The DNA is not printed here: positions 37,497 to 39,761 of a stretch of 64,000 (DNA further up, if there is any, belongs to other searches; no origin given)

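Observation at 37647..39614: Natural HisF-like barrel fused to an N-acetyl-sugar amidotransferase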

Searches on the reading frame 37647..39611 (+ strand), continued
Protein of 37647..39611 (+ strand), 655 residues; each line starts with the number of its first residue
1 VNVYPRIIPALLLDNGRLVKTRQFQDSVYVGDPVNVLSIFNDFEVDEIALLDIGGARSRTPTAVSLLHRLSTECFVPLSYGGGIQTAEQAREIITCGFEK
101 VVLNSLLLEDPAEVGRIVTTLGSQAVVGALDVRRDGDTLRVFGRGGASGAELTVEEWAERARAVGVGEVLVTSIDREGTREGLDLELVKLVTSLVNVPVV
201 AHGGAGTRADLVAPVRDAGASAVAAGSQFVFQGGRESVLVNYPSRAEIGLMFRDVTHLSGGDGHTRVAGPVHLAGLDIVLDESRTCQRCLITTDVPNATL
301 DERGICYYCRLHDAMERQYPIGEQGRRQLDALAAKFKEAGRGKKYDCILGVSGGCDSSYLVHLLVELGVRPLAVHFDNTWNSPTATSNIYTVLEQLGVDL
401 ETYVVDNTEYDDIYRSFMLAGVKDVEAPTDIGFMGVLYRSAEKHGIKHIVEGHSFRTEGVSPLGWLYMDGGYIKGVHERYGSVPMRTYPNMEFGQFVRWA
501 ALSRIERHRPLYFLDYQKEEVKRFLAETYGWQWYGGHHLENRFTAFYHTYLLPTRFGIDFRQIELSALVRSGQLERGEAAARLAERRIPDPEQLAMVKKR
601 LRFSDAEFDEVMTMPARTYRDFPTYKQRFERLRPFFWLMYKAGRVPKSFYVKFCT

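Call 21: search_protein_families(library=ncbifam, proteins=[P0102, P0121, P0122, P0123, P0124, P0125, P0127, P0131, P0145, P0183], max_evalue=1e-10)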
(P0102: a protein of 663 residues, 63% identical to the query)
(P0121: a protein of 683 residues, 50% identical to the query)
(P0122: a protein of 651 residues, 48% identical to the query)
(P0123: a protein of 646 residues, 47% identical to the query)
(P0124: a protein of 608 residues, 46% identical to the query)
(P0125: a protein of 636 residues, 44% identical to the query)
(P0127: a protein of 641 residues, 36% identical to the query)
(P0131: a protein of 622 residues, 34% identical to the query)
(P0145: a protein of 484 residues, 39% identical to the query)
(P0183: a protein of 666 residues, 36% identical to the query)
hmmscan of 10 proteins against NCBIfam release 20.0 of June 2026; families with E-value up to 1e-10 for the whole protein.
P0102 (663 aa): 8 families
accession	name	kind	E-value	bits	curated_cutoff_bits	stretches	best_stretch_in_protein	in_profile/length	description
NF038364.1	AglZ_HisF2_fam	equivalog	2.1e-79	266.4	310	1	12-257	1-247/248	AglZ/HisF2 family acetamidino modification protein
TIGR03572.1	WbuZ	equivalog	4.8e-66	222.4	299.7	1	13-239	3-231/232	glycosyl amidation-associated protein WbuZ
TIGR03573.1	WbuX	subfamily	5.5e-53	180.6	203.2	1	290-619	3-343/344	N-acetyl sugar amidotransferase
TIGR00735.1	hisF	equivalog_domain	6.3e-51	173.1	294.55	1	12-239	2-233/254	imidazole glycerol phosphate synthase subunit HisF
TIGR00007.1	TIGR00007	equivalog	3.1e-25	89.2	228.95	1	38-232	26-215/231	1-(5-phosphoribosyl)-5-[(5-phosphoribosylamino)methylideneamino]imidazole-4-carboxamide isomerase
NF010112.0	PRK13585.1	equivalog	3.9e-24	85.6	243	1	17-237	6-223/241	1-(5-phosphoribosyl)-5-[(5-phosphoribosylamino)methylideneamino]imidazole-4-carboxamide isomerase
NF010113.0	PRK13586.1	equivalog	8.3e-13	48.5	238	1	16-218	4-202/232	1-(5-phosphoribosyl)-5-((5-phosphoribosylamino)methylideneamino)imidazole-4-carboxamide isomerase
NF010712.0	PRK14114.1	equivalog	2.2e-11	43.7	327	1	37-226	27-209/241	1-(5-phosphoribosyl)-5-((5-phosphoribosylamino)methylideneamino)imidazole-4-carboxamide isomerase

P0121 (683 aa): 9 families
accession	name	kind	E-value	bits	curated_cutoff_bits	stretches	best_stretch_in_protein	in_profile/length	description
NF038364.1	AglZ_HisF2_fam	equivalog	2e-98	328.7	310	1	3-246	3-246/248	AglZ/HisF2 family acetamidino modification protein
TIGR03572.1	WbuZ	equivalog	5.5e-81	271.3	299.7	1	4-230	5-232/232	glycosyl amidation-associated protein WbuZ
TIGR00735.1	hisF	equivalog_domain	1.1e-59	201.8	294.55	1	3-230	4-234/254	imidazole glycerol phosphate synthase subunit HisF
TIGR03573.1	WbuX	subfamily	2.4e-58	198.2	203.2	1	285-612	2-341/344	N-acetyl sugar amidotransferase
NF010112.0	PRK13585.1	equivalog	1.2e-32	113.4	243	1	5-227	5-223/241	1-(5-phosphoribosyl)-5-[(5-phosphoribosylamino)methylideneamino]imidazole-4-carboxamide isomerase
TIGR00007.1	TIGR00007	equivalog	7.8e-32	110.7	228.95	1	5-226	1-219/231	1-(5-phosphoribosyl)-5-[(5-phosphoribosylamino)methylideneamino]imidazole-4-carboxamide isomerase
NF010114.0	PRK13587.1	equivalog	4.7e-16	59.2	305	1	42-215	45-212/234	1-(5-phosphoribosyl)-5-((5-phosphoribosylamino)methylideneamino)imidazole-4-carboxamide isomerase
TIGR01919.1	hisA-trpF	equivalog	7.5e-16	58.4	306.45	1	28-217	30-217/243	bifunctional 1-(5-phosphoribosyl)-5-((5-phosphoribosylamino)methylideneamino)imidazole-4-carboxamide isomerase/phosphoribosylanthranilate is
NF010113.0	PRK13586.1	equivalog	9.2e-11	41.8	238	0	5-227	4-220/232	1-(5-phosphoribosyl)-5-((5-phosphoribosylamino)methylideneamino)imidazole-4-carboxamide isomerase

P0122 (651 aa): 8 families
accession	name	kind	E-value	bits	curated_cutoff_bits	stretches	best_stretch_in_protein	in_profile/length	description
NF038364.1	AglZ_HisF2_fam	equivalog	2.9e-59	200.5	310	1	11-247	3-244/248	AglZ/HisF2 family acetamidino modification protein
TIGR03573.1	WbuX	subfamily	5.1e-54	184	203.2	1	277-579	3-315/344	N-acetyl sugar amidotransferase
TIGR03572.1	WbuZ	equivalog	2.1e-50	171.3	299.7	1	11-233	4-232/232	glycosyl amidation-associated protein WbuZ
TIGR00735.1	hisF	equivalog_domain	1e-30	106.9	294.55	1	12-219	5-218/254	imidazole glycerol phosphate synthase subunit HisF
TIGR00007.1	TIGR00007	equivalog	4e-25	88.8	228.95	1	21-225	9-214/231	1-(5-phosphoribosyl)-5-[(5-phosphoribosylamino)methylideneamino]imidazole-4-carboxamide isomerase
NF010112.0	PRK13585.1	equivalog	1.5e-22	80.3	243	1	35-226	29-218/241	1-(5-phosphoribosyl)-5-[(5-phosphoribosylamino)methylideneamino]imidazole-4-carboxamide isomerase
NF010113.0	PRK13586.1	equivalog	3e-15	56.5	238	1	72-224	64-213/232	1-(5-phosphoribosyl)-5-((5-phosphoribosylamino)methylideneamino)imidazole-4-carboxamide isomerase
TIGR00734.1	hisAF_rel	hypoth_equivalog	2e-11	44.2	179.85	0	11-115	120-218/221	HisA/HisF family protein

P0123 (646 aa): 7 families
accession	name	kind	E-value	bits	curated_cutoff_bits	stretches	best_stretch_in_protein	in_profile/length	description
TIGR03573.1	WbuX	subfamily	4.4e-48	164.5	203.2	1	281-573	4-313/344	N-acetyl sugar amidotransferase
NF038364.1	AglZ_HisF2_fam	equivalog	1.8e-45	155.2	310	1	5-244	4-246/248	AglZ/HisF2 family acetamidino modification protein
TIGR03572.1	WbuZ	equivalog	6.4e-40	136.9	299.7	1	1-226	1-230/232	glycosyl amidation-associated protein WbuZ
TIGR00735.1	hisF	equivalog_domain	6.7e-24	84.5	294.55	1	4-210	4-214/254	imidazole glycerol phosphate synthase subunit HisF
TIGR00007.1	TIGR00007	equivalog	3.9e-20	72.5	228.95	1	7-224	2-219/231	1-(5-phosphoribosyl)-5-[(5-phosphoribosylamino)methylideneamino]imidazole-4-carboxamide isomerase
NF010112.0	PRK13585.1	equivalog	1.2e-19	70.8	243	1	3-226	2-224/241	1-(5-phosphoribosyl)-5-[(5-phosphoribosylamino)methylideneamino]imidazole-4-carboxamide isomerase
TIGR01919.1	hisA-trpF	equivalog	8.9e-14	51.6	306.45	1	4-220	3-218/243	bifunctional 1-(5-phosphoribosyl)-5-((5-phosphoribosylamino)methylideneamino)imidazole-4-carboxamide isomerase/phosphoribosylanthranilate is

P0124 (608 aa): 8 families
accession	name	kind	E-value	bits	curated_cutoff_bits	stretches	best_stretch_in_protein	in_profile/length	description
TIGR03573.1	WbuX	subfamily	4.1e-55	187.6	203.2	1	235-538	2-316/344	N-acetyl sugar amidotransferase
NF038364.1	AglZ_HisF2_fam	equivalog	8e-51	172.8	310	1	2-205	36-242/248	AglZ/HisF2 family acetamidino modification protein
TIGR03572.1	WbuZ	equivalog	2.6e-45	154.6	299.7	1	1-193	36-232/232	glycosyl amidation-associated protein WbuZ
TIGR00007.1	TIGR00007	equivalog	2.2e-26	92.9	228.95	1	3-185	36-215/231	1-(5-phosphoribosyl)-5-[(5-phosphoribosylamino)methylideneamino]imidazole-4-carboxamide isomerase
TIGR00735.1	hisF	equivalog_domain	2.6e-25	89.1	294.55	1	8-172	43-212/254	imidazole glycerol phosphate synthase subunit HisF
NF010112.0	PRK13585.1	equivalog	1.2e-20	74.2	243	1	10-187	46-220/241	1-(5-phosphoribosyl)-5-[(5-phosphoribosylamino)methylideneamino]imidazole-4-carboxamide isomerase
NF010114.0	PRK13587.1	equivalog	1.6e-13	50.9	305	1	4-177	40-210/234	1-(5-phosphoribosyl)-5-((5-phosphoribosylamino)methylideneamino)imidazole-4-carboxamide isomerase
NF010113.0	PRK13586.1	equivalog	1.8e-12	47.4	238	1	9-180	44-210/232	1-(5-phosphoribosyl)-5-((5-phosphoribosylamino)methylideneamino)imidazole-4-carboxamide isomerase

P0125 (636 aa): 11 families
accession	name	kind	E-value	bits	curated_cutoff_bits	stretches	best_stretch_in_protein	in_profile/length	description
NF038364.1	AglZ_HisF2_fam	equivalog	8.4e-104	346.3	310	1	3-246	3-247/248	AglZ/HisF2 family acetamidino modification protein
TIGR03572.1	WbuZ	equivalog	9.8e-87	290.1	299.7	1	4-229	5-232/232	glycosyl amidation-associated protein WbuZ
TIGR03573.1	WbuX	subfamily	2.8e-85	286.8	203.2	1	269-602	2-343/344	N-acetyl sugar amidotransferase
TIGR00735.1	hisF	equivalog_domain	5.6e-65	219.1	294.55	1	4-229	5-234/254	imidazole glycerol phosphate synthase subunit HisF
NF010112.0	PRK13585.1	equivalog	7.8e-40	136.9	243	1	5-226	5-223/241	1-(5-phosphoribosyl)-5-[(5-phosphoribosylamino)methylideneamino]imidazole-4-carboxamide isomerase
TIGR00007.1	TIGR00007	equivalog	1.4e-36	126.2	228.95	1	5-225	1-219/231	1-(5-phosphoribosyl)-5-[(5-phosphoribosylamino)methylideneamino]imidazole-4-carboxamide isomerase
TIGR01919.1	hisA-trpF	equivalog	2e-19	70.1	306.45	1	23-215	25-213/243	bifunctional 1-(5-phosphoribosyl)-5-((5-phosphoribosylamino)methylideneamino)imidazole-4-carboxamide isomerase/phosphoribosylanthranilate is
NF010113.0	PRK13586.1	equivalog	3.4e-17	62.9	238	1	5-227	4-221/232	1-(5-phosphoribosyl)-5-((5-phosphoribosylamino)methylideneamino)imidazole-4-carboxamide isomerase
NF010114.0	PRK13587.1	equivalog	1.1e-14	54.7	305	1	44-224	47-221/234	1-(5-phosphoribosyl)-5-((5-phosphoribosylamino)methylideneamino)imidazole-4-carboxamide isomerase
NF010712.0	PRK14114.1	equivalog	2e-13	50.4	327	1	27-208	28-201/241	1-(5-phosphoribosyl)-5-((5-phosphoribosylamino)methylideneamino)imidazole-4-carboxamide isomerase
NF003156.0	PRK04128.1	equivalog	8.7e-13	48.7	285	1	6-224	5-211/231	1-(5-phosphoribosyl)-5-((5-phosphoribosylamino)methylideneamino)imidazole-4-carboxamide isomerase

P0127 (641 aa): 9 families
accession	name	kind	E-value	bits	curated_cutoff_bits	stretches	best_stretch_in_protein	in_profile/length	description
NF038364.1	AglZ_HisF2_fam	equivalog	5e-88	294.7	310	1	2-246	1-246/248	AglZ/HisF2 family acetamidino modification protein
TIGR03573.1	WbuX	subfamily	1.6e-81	274.5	203.2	1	271-606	2-343/344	N-acetyl sugar amidotransferase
TIGR03572.1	WbuZ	equivalog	2.1e-73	246.5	299.7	1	1-230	1-232/232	glycosyl amidation-associated protein WbuZ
TIGR00735.1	hisF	equivalog_domain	2e-48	164.9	294.55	1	1-228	1-232/254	imidazole glycerol phosphate synthase subunit HisF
NF010112.0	PRK13585.1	equivalog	4e-28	98.6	243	1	28-226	29-222/241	1-(5-phosphoribosyl)-5-[(5-phosphoribosylamino)methylideneamino]imidazole-4-carboxamide isomerase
TIGR00007.1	TIGR00007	equivalog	6.6e-25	88.1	228.95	1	21-220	19-213/231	1-(5-phosphoribosyl)-5-[(5-phosphoribosylamino)methylideneamino]imidazole-4-carboxamide isomerase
NF010113.0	PRK13586.1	equivalog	3.2e-15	56.4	238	1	26-222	26-215/232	1-(5-phosphoribosyl)-5-((5-phosphoribosylamino)methylideneamino)imidazole-4-carboxamide isomerase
TIGR00734.1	hisAF_rel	hypoth_equivalog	1.4e-11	44.6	179.85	0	35-106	146-216/221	HisA/HisF family protein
NF003156.0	PRK04128.1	equivalog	3.4e-11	43.5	285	0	27-134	28-130/231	1-(5-phosphoribosyl)-5-((5-phosphoribosylamino)methylideneamino)imidazole-4-carboxamide isomerase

P0131 (622 aa): 11 families
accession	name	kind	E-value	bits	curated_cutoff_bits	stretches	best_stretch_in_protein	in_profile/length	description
NF038364.1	AglZ_HisF2_fam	equivalog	1.1e-89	300.1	310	1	2-239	3-243/248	AglZ/HisF2 family acetamidino modification protein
TIGR03572.1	WbuZ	equivalog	4.1e-76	255.4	299.7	1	2-226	4-232/232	glycosyl amidation-associated protein WbuZ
TIGR03573.1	WbuX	subfamily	1e-74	252.1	203.2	1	261-596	2-343/344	N-acetyl sugar amidotransferase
TIGR00735.1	hisF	equivalog_domain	4.3e-47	160.5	294.55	1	3-226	5-234/254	imidazole glycerol phosphate synthase subunit HisF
TIGR00007.1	TIGR00007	equivalog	5.8e-31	107.9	228.95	1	25-222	25-219/231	1-(5-phosphoribosyl)-5-[(5-phosphoribosylamino)methylideneamino]imidazole-4-carboxamide isomerase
NF010112.0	PRK13585.1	equivalog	3.6e-25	88.9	243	1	25-224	28-224/241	1-(5-phosphoribosyl)-5-[(5-phosphoribosylamino)methylideneamino]imidazole-4-carboxamide isomerase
NF010114.0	PRK13587.1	equivalog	4.2e-19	69.1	305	1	40-221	44-221/234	1-(5-phosphoribosyl)-5-((5-phosphoribosylamino)methylideneamino)imidazole-4-carboxamide isomerase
NF010113.0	PRK13586.1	equivalog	6.1e-18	65.3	238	1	27-207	29-205/232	1-(5-phosphoribosyl)-5-((5-phosphoribosylamino)methylideneamino)imidazole-4-carboxamide isomerase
NF003156.0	PRK04128.1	equivalog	1.6e-15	57.7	285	1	23-208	25-199/231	1-(5-phosphoribosyl)-5-((5-phosphoribosylamino)methylideneamino)imidazole-4-carboxamide isomerase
TIGR01919.1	hisA-trpF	equivalog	7.4e-13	48.6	306.45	1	28-214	31-216/243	bifunctional 1-(5-phosphoribosyl)-5-((5-phosphoribosylamino)methylideneamino)imidazole-4-carboxamide isomerase/phosphoribosylanthranilate is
NF010712.0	PRK14114.1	equivalog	6.3e-11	42.2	327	0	28-213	30-213/241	1-(5-phosphoribosyl)-5-((5-phosphoribosylamino)methylideneamino)imidazole-4-carboxamide isomerase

P0145 (484 aa): 8 families
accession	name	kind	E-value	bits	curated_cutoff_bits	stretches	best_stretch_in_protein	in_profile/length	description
NF038364.1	AglZ_HisF2_fam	equivalog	1.6e-93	312.7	310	1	2-246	1-246/248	AglZ/HisF2 family acetamidino modification protein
TIGR03572.1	WbuZ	equivalog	5.2e-82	274.7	299.7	1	1-230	1-232/232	glycosyl amidation-associated protein WbuZ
TIGR00735.1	hisF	equivalog_domain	1.2e-61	208.2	294.55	1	1-230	1-234/254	imidazole glycerol phosphate synthase subunit HisF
TIGR03573.1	WbuX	subfamily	3.2e-51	174.8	203.2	1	287-464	2-175/344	N-acetyl sugar amidotransferase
NF010112.0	PRK13585.1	equivalog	5.5e-29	101.4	243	1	17-226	19-222/241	1-(5-phosphoribosyl)-5-[(5-phosphoribosylamino)methylideneamino]imidazole-4-carboxamide isomerase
TIGR00007.1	TIGR00007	equivalog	5.2e-26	91.7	228.95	1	18-213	16-207/231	1-(5-phosphoribosyl)-5-[(5-phosphoribosylamino)methylideneamino]imidazole-4-carboxamide isomerase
TIGR01919.1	hisA-trpF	equivalog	2.9e-15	56.5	306.45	1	30-213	31-211/243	bifunctional 1-(5-phosphoribosyl)-5-((5-phosphoribosylamino)methylideneamino)imidazole-4-carboxamide isomerase/phosphoribosylanthranilate is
NF010114.0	PRK13587.1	equivalog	1.6e-11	44.3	305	1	49-214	51-211/234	1-(5-phosphoribosyl)-5-((5-phosphoribosylamino)methylideneamino)imidazole-4-carboxamide isomerase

P0183 (666 aa): 1 family
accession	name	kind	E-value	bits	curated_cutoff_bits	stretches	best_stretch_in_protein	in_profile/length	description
TIGR03573.1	WbuX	subfamily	1.1e-75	255.2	203.2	1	300-635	3-344/344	N-acetyl sugar amidotransferase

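Call 22: search_protein_families(library=pfam, proteins=[P0139, P0153, P0155, P0169, P0174, P0178, P0181, P0185, P0191, P0176], max_evalue=0.00001)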
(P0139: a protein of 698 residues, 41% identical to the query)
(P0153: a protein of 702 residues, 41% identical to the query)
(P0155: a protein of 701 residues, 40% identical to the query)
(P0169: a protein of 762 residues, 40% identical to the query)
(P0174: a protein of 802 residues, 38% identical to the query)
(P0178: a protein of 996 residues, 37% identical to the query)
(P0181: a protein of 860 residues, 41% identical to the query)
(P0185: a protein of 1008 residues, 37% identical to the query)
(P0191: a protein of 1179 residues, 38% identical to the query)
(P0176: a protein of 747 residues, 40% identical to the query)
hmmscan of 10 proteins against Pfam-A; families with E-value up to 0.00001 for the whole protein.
P0139 (698 aa): 3 families
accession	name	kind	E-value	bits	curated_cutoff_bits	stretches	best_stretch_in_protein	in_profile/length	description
PF13692.12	Glyco_trans_1_4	-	2.9e-16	60.4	27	1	166-273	37-137/142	Glycosyl transferases group 1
PF00534.26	Glycos_transf_1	-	3.4e-16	59.7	26.4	1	196-277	75-157/172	Glycosyl transferases group 1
PF13439.12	Glyco_transf_4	-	3e-09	37.6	28.5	1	40-142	49-169/170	Glycosyltransferase Family 4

P0153 (702 aa): 4 families
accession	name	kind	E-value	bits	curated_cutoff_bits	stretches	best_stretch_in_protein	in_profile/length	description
PF13692.12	Glyco_trans_1_4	-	5.6e-12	46.5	27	1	205-274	70-140/142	Glycosyl transferases group 1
PF00534.26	Glycos_transf_1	-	1.4e-11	44.7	26.4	1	200-277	81-159/172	Glycosyl transferases group 1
PF13439.12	Glyco_transf_4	-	2.4e-10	41.2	28.5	1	38-141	48-169/170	Glycosyltransferase Family 4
PF13477.12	Glyco_trans_4_2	-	7.3e-08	33.1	23.4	1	11-95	23-111/139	Glycosyl transferase 4-like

P0155 (701 aa): 2 families
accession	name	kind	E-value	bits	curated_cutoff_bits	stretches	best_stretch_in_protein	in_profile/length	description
PF03706.18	LPG_synthase_TM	-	1.7e-25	90.6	33.4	1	403-682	3-296/302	Lysylphosphatidylglycerol synthase TM region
PF06508.19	QueC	-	6.8e-07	29.4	22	1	70-149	2-82/210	Queuosine biosynthesis protein QueC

P0169 (762 aa): 4 families
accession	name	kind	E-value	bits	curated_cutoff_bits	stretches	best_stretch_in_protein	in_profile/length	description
PF00534.26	Glycos_transf_1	-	7.6e-16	58.6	26.4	1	202-358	13-171/172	Glycosyl transferases group 1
PF13692.12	Glyco_trans_1_4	-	1.9e-15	57.8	27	1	207-345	4-142/142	Glycosyl transferases group 1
PF13439.12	Glyco_transf_4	-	8.3e-08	32.9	28.5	1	60-192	53-169/170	Glycosyltransferase Family 4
PF13524.12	Glyco_trans_1_2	-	6.4e-07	29.9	25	1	237-362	13-131/144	Glycosyl transferase-like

P0174 (802 aa): 3 families
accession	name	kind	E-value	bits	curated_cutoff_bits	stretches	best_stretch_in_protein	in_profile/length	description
PF00534.26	Glycos_transf_1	-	9e-21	74.6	26.4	1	237-391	18-167/172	Glycosyl transferases group 1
PF13692.12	Glyco_trans_1_4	-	3e-19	70.1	27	1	241-365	8-127/142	Glycosyl transferases group 1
PF02540.23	NAD_synthase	-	4.3e-06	26.5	21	0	489-612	14-134/242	NAD synthase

P0178 (996 aa): 6 families
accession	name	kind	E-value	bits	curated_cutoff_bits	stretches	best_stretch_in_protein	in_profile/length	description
PF00733.27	Asn_synthase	-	4.8e-66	224.3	21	1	243-608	3-354/354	Asparagine synthase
PF13537.11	GATase_7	-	4e-44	150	25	1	49-166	3-122/123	Glutamine amidotransferase domain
PF13522.11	GATase_6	-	6.6e-42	143.1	27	1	32-161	1-130/130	Glutamine amidotransferase domain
PF12481.13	DUF3700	-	2.2e-06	27.8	27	1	70-155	77-165/228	Aluminium induced protein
PF01171.26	ATP_bind_3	-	3.1e-06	27.5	27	0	682-744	2-70/182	PP-loop family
PF06508.19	QueC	-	3.1e-06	27.3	22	0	682-751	2-69/210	Queuosine biosynthesis protein QueC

P0181 (860 aa): 0 families

P0185 (1008 aa): 2 families
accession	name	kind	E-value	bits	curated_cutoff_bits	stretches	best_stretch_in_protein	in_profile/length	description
PF13439.12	Glyco_transf_4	-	6.5e-15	56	28.5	1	35-200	8-165/170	Glycosyltransferase Family 4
PF13692.12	Glyco_trans_1_4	-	1.9e-06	28.6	27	1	243-370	24-142/142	Glycosyl transferases group 1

P0191 (1179 aa): 6 families
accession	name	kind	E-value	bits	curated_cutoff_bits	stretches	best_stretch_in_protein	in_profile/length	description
PF13439.12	Glyco_transf_4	-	2.2e-24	86.8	28.5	2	803-966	7-161/170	Glycosyltransferase Family 4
PF13692.12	Glyco_trans_1_4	-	1.9e-15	57.8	27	1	593-739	2-142/142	Glycosyl transferases group 1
PF13579.12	Glyco_trans_4_4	-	1.6e-12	48.5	29.7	0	802-963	5-151/158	Glycosyl transferase 4-like domain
PF00534.26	Glycos_transf_1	-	4.1e-11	43.1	26.4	0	581-742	4-161/172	Glycosyl transferases group 1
PF13477.12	Glyco_trans_4_2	-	5e-10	40.1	23.4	0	412-479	19-85/139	Glycosyl transferase 4-like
PF02540.23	NAD_synthase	-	1.2e-06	28.3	21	1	71-133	19-82/242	NAD synthase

P0176 (747 aa): 3 families
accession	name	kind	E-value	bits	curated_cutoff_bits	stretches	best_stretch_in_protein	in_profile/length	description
PF13439.12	Glyco_transf_4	-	4.2e-09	37.1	28.5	1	385-535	17-159/170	Glycosyltransferase Family 4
PF13579.12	Glyco_trans_4_4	-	9.7e-07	29.7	29.7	1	385-527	16-145/158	Glycosyl transferase 4-like domain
PF13692.12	Glyco_trans_1_4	-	1.1e-06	29.4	27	1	566-710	4-142/142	Glycosyl transferases group 1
